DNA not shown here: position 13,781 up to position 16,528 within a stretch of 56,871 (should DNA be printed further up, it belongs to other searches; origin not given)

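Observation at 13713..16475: AT-rich island beside tRNA-Gln with a single 816-aa PD-(D/E)XK nuclease / P-loop NTPase fusion: candidate one-gene defence (abortive-infection-like) system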

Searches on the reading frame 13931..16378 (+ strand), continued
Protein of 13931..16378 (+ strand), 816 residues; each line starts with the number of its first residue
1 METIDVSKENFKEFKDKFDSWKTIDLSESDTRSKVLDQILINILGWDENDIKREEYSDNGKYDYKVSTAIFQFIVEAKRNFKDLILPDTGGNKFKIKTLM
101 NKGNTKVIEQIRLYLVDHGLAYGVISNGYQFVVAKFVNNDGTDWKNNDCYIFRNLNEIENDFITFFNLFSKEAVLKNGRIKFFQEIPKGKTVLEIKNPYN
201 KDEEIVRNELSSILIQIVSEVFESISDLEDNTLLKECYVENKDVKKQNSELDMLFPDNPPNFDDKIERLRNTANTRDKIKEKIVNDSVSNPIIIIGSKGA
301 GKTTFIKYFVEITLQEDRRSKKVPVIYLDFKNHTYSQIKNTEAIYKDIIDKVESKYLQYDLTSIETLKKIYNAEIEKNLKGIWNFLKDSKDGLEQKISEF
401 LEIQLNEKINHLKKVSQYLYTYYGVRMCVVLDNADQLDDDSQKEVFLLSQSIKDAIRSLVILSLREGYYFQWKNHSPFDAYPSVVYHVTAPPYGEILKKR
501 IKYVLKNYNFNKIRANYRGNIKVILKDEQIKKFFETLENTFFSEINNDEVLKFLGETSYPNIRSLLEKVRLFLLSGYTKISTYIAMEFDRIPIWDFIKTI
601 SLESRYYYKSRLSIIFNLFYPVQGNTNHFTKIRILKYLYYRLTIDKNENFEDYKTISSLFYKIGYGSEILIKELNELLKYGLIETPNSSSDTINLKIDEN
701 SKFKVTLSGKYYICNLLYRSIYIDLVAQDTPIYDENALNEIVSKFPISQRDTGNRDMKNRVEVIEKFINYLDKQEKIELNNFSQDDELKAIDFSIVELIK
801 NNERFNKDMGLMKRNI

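Call 67: get_annotated_region(hit=H9, flank=7000)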
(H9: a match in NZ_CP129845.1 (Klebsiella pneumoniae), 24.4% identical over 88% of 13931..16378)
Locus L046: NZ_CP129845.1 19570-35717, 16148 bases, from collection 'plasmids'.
description: Klebsiella pneumoniae strain 2020S05-051 plasmid p2020S05-051-109k, complete sequence
organism: Klebsiella pneumoniae (NCBI taxid 573)
taxonomy: Bacteria; Pseudomonadota; Gammaproteobacteria; Enterobacterales; Enterobacteriaceae; Klebsiella; Klebsiella pneumoniae
host: -; source: Homo sapiens,whole organism; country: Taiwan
typing (MOB-suite, as given by PLSDB): non-mobilizable; replicon IncFIB
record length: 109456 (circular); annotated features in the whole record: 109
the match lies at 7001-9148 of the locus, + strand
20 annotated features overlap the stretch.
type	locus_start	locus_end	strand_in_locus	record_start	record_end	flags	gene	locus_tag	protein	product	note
CDS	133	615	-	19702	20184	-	-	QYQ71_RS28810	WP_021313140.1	hypothetical protein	-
CDS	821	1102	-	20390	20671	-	-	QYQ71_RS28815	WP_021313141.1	ABC transporter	-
CDS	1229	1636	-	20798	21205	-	-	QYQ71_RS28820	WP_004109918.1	hypothetical protein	-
CDS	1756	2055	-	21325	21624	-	-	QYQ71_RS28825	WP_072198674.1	hypothetical protein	-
CDS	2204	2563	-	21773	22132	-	-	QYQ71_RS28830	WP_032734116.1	hypothetical protein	-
CDS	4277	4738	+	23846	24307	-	-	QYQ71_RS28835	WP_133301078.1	hypothetical protein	-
CDS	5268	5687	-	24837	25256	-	-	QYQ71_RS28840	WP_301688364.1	ASCH domain-containing protein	-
CDS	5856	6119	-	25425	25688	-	-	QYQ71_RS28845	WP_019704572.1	hypothetical protein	-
CDS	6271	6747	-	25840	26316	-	-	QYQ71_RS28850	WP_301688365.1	hypothetical protein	-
CDS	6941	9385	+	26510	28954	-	-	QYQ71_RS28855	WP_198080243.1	P-loop NTPase fold protein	-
CDS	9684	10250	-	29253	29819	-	-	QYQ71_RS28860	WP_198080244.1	hypothetical protein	-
CDS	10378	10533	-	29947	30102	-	-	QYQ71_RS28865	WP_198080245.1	DUF3927 family protein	-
CDS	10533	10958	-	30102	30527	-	-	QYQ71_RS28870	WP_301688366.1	tellurite/colicin resistance protein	-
CDS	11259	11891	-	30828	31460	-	-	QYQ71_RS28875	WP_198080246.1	hypothetical protein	-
CDS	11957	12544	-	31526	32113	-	rnhA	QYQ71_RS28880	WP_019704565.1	ribonuclease HI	-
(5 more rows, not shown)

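Call 68: get_annotated_region(hit=H7, flank=7000)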
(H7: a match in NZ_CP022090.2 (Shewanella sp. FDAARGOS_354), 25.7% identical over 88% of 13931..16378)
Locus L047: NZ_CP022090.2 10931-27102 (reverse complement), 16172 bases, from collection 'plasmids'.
description: Shewanella sp. FDAARGOS_354 plasmid unnamed1, complete sequence
organism: Shewanella sp. FDAARGOS_354 (NCBI taxid 1930557)
taxonomy: Bacteria; Pseudomonadota; Gammaproteobacteria; Alteromonadales; Shewanellaceae; Shewanella; Shewanella sp. FDAARGOS 354
host: -; source: Environment,UCC strain; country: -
typing (MOB-suite, as given by PLSDB): non-mobilizable; replicon rep_cluster_2172
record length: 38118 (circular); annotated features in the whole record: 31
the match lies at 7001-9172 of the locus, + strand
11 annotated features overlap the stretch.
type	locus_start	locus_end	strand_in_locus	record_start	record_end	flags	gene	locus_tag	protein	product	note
CDS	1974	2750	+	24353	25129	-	-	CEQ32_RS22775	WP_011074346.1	ParA family protein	-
CDS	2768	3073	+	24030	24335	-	-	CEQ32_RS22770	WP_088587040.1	hypothetical protein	-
CDS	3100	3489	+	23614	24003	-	-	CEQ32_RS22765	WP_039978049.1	hypothetical protein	-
CDS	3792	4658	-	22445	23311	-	-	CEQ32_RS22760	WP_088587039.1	RepB family plasmid replication initiator protein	-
CDS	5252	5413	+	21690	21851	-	-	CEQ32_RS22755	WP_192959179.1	hypothetical protein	-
CDS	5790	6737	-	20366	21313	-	-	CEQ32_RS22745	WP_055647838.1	IS30 family transposase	-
CDS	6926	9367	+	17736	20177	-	-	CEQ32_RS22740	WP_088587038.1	hypothetical protein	-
CDS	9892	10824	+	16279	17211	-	-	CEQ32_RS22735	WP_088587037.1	site-specific DNA-methyltransferase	-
CDS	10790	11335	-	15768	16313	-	-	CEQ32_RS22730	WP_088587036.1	restriction endonuclease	-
CDS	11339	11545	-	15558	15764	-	-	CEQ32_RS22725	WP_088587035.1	helix-turn-helix transcriptional regulator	-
CDS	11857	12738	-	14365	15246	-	-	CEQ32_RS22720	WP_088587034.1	RepB family plasmid replication initiator protein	-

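Call 69: get_annotated_region(hit=H11, flank=7000)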
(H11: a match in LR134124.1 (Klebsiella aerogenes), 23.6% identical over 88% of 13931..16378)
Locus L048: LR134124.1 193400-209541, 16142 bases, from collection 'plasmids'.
description: Klebsiella aerogenes strain NCTC10006 genome assembly, plasmid: 4
organism: Klebsiella aerogenes (NCBI taxid 548)
taxonomy: Bacteria; Pseudomonadota; Gammaproteobacteria; Enterobacterales; Enterobacteriaceae; Klebsiella; Klebsiella aerogenes
host: -; source: not available: to be reported later; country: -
typing (MOB-suite, as given by PLSDB): non-mobilizable
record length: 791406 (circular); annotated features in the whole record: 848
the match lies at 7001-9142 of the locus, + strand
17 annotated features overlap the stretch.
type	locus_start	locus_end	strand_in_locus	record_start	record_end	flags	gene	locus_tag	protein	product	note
CDS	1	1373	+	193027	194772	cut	dnaG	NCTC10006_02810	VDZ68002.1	DNA primase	-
CDS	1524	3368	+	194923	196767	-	rpoD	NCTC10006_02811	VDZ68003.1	RNA polymerase sigma factor rpoD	-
CDS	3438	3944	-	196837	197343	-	mug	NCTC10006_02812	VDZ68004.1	G:T/U mismatch-specific uracil/thymine DNA-glycosylase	-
CDS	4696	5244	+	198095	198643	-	-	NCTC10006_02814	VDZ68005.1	Phage terminase, ATPase subunit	-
CDS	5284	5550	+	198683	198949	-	-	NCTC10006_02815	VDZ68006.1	Phage terminase, ATPase subunit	-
CDS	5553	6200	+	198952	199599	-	-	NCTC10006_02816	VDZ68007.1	Phage-related capsid packaging protein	-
CDS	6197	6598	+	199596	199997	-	-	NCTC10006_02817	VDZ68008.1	Phage-related capsid packaging protein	-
CDS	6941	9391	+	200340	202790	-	-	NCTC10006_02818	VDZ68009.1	Predicted type IV restriction endonuclease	-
CDS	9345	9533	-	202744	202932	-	-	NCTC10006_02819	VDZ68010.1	Uncharacterised protein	-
CDS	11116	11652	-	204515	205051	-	-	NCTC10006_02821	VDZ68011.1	Uncharacterised protein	-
CDS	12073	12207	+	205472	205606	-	-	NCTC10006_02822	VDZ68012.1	Uncharacterised protein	-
CDS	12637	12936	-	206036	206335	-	-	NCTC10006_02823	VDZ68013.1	Domain of uncharacterised function (DUF1889)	-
CDS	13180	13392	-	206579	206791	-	-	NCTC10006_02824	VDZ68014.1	Uncharacterised protein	-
CDS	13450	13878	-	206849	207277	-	-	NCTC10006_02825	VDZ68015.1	Uncharacterised protein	-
CDS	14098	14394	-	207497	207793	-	-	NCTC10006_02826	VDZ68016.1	Uncharacterised protein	-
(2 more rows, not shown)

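Call 70: search_protein_families(library=padloc, proteins=[L046:6941-9382:+, L047:6926-9364:+, L048:6941-9388:+, P0103, P0033, P0008], max_evalue=0.01)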
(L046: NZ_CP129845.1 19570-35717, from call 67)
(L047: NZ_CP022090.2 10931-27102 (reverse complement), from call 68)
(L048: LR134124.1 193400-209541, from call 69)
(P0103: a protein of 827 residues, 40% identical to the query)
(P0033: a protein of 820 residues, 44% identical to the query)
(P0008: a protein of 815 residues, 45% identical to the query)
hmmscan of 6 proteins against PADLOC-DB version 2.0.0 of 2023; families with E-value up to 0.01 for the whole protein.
L046:6941-9382:+ (814 aa): 2 families
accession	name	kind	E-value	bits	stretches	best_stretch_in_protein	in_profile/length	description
PDLC02643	DrmMI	-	7.6e-06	22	1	18-176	59-218/1347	DrmMI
PDLC04164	AriA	-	0.0033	15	0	295-387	31-110/253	-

L047:6926-9364:+ (813 aa): 1 family
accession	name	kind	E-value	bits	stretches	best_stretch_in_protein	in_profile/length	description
PDLC04561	PDC-M28C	-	0.00025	18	1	263-449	11-188/480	-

L048:6941-9388:+ (816 aa): 1 family
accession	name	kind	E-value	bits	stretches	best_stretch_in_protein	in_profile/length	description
PDLC02643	DrmMI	-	6.8e-06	22.2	1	18-174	59-216/1347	DrmMI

P0103 (827 aa): 1 family
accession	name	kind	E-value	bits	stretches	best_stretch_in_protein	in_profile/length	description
PDLC04140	mad8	-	0.0026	15.3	1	287-345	18-68/314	mads_8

P0033 (820 aa): 1 family
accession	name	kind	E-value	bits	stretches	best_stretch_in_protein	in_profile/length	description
PDLC04140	mad8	-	7.6e-06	23.7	1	273-448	10-216/314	mads_8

P0008 (815 aa): 1 family
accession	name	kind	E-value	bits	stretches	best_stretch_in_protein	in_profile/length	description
PDLC04140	mad8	-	4.6e-08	30.9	1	267-413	5-101/314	mads_8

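Call 71: search_protein_families(library=pfam, proteins=[L046:6941-9382:+, L047:6926-9364:+, L048:6941-9388:+], max_evalue=0.01)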
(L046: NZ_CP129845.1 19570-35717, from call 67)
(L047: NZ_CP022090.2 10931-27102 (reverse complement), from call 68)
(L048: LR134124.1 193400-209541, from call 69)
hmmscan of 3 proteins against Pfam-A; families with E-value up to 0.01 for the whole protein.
L046:6941-9382:+ (814 aa): 5 families
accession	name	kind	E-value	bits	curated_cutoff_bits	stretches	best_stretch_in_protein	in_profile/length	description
PF07693.20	KAP_NTPase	-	1e-06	28.7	20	1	282-447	11-172/293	KAP family P-loop domain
PF13588.12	HSDR_N_2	-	6.9e-06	26.6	25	1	32-135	12-98/110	Type I restriction enzyme R protein N terminus (HSDR_N)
PF25199.1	nSTAND_NTPase5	-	0.00032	21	34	0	279-308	29-58/145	Novel STAND NTPase 5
PF13401.12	AAA_22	-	0.00062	20.5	27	0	291-455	5-109/130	AAA domain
PF13191.12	AAA_16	-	0.0022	18.9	32.6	0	282-445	15-151/167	AAA ATPase domain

L047:6926-9364:+ (813 aa): 6 families
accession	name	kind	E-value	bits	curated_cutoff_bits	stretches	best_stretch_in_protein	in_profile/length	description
PF13401.12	AAA_22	-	7.2e-07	30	27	1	297-442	5-95/130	AAA domain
PF13191.12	AAA_16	-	0.00016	22.7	32.6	1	298-446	25-147/167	AAA ATPase domain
PF01637.24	ATPase_2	-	0.00038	20.8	33.2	1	293-444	16-123/225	ATPase domain predominantly from Archaea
PF08477.19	Roc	-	0.0018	19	27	1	300-333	2-35/119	Ras of Complex, Roc, domain of DAPkinase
PF03193.22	RsgA_GTPase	-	0.0041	17.4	30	0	247-321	60-130/174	RsgA GTPase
PF07693.20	KAP_NTPase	-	0.0041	16.9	20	0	299-441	22-161/293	KAP family P-loop domain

L048:6941-9388:+ (816 aa): 5 families
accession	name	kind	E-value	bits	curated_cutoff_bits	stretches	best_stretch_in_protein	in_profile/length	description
PF13588.12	HSDR_N_2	-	1.1e-05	25.9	25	0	104-136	67-99/110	Type I restriction enzyme R protein N terminus (HSDR_N)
PF04313.20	HSDR_N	-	0.00021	21.6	25.1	1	32-135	73-194/198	Type I restriction enzyme R protein N terminus (HSDR_N)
PF25199.1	nSTAND_NTPase5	-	0.00098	19.4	34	0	271-308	21-58/145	Novel STAND NTPase 5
PF07693.20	KAP_NTPase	-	0.0073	16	20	0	287-447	17-172/293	KAP family P-loop domain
PF13401.12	AAA_22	-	0.0078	17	27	0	293-455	7-109/130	AAA domain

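Call 77: find_related_loci(query=A1, collection=viral_contigs, flank=8000)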
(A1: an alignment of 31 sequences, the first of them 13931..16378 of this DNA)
Query A1 (816 aa) in viral_contigs; peptide patterns used: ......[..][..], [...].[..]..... (x = any residue, [..] = any of these).
600 stretches matched a pattern (row limit reached: there are more); 2 encode a relative of the query (tblastn E <= 1e-3); 2 distinct loci.
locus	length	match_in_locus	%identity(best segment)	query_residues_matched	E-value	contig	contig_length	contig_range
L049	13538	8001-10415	28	9-779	6e-56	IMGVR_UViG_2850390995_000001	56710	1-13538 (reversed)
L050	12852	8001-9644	22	201-743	2e-24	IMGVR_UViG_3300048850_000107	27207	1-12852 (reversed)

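Call 94: fold_search(model_id=the predicted structure, library=viral)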
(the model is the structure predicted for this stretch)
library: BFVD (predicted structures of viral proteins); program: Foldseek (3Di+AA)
matches with E <= 10: 607; with E <= 0.001: 8
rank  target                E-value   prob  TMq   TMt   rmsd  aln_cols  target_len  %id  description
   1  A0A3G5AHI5            2.3e-04  1.00  0.26  0.37  14.6       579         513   11  Uncharacterized protein [Sylvanvirus sp.]
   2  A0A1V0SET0            2.9e-04  1.00  0.17  0.31  22.5       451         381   12  AAA family ATPase [Hokovirus HKV1]
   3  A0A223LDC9            3.7e-04  0.99  0.16  0.28  21.3       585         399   11  Transcription factor [Bacillus phage PBS1]
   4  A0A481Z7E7            5.6e-04  1.00  0.18  0.36  19.0       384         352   16  ATPase domain protein [Pithovirus LCPAC104]
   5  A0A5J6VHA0            5.8e-04  1.00  0.22  0.38  17.8       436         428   13  KAP family P-loop domain protein [Megaviridae environmental sample]
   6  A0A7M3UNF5            6.7e-04  0.97  0.15  0.28  24.7       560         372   12  ATPase AAA-type core domain-containing protein [Pyramimonas orientalis virus 01B]
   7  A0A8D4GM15            8.0e-04  0.98  0.18  0.18  26.7       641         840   11  (no name in the UniProt tables at hand)
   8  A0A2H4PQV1            9.2e-04  0.99  0.17  0.30  21.5       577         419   10  (no name in the UniProt tables at hand)
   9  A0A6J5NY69            1.6e-03  1.00  0.17  0.32  29.6       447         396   13  Type I restriction enzyme R protein, N-terminal domain containing protein [uncultured Caudovirales phage]
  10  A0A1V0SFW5            2.1e-03  1.00  0.19  0.31  14.8       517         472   12  Replication factor C small subunit [Hokovirus HKV1]
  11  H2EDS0                2.3e-03  0.97  0.12  0.10  17.8       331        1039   15  DNA 3'-5' helicase [Moumouvirus sp. 'Monve']
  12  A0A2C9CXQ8            3.5e-03  1.00  0.20  0.44  14.5       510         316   11  Sliding-clamp-loader large subunit [Yersinia phage fHe-Yen9-04]
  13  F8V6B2                3.5e-03  0.97  0.12  0.15  16.9       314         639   12  DNA 3'-5' helicase [Acanthamoeba polyphaga mimivirus]
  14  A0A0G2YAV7            4.0e-03  0.98  0.18  0.35  18.3       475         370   14  Replication factor c small subunit [Acanthamoeba polyphaga mimivirus Kroon]
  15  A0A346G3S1            4.0e-03  0.84  0.16  0.25  25.7       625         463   12  (no name in the UniProt tables at hand)
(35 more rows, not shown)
